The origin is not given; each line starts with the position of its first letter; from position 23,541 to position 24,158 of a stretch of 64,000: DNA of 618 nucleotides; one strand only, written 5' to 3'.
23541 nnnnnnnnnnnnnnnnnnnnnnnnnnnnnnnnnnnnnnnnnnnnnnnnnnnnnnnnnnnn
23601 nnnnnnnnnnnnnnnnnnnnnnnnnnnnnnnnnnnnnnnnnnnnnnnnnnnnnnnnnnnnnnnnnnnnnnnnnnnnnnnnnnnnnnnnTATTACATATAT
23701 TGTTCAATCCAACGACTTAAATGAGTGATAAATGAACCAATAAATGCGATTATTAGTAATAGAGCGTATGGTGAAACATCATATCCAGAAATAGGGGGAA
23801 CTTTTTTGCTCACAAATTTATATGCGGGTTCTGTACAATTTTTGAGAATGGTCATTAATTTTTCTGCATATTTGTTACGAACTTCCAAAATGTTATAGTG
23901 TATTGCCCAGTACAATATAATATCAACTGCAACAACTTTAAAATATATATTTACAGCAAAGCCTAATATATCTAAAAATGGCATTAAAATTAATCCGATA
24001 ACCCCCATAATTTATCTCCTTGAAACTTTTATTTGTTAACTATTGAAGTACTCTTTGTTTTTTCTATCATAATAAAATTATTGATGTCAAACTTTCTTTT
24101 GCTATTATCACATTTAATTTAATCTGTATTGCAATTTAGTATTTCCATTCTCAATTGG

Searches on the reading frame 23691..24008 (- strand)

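Call 15: search_protein_families(library=pfam, proteins=[window:23691-24008:-], max_evalue=0.00001)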
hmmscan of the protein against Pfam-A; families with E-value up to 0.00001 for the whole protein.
window:23691-24008:- (105 aa): 1 family
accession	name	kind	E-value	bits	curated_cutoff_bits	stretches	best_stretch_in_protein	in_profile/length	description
PF02325.22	YGGT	-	1e-10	42.3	27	1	17-93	2-69/70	YGGT family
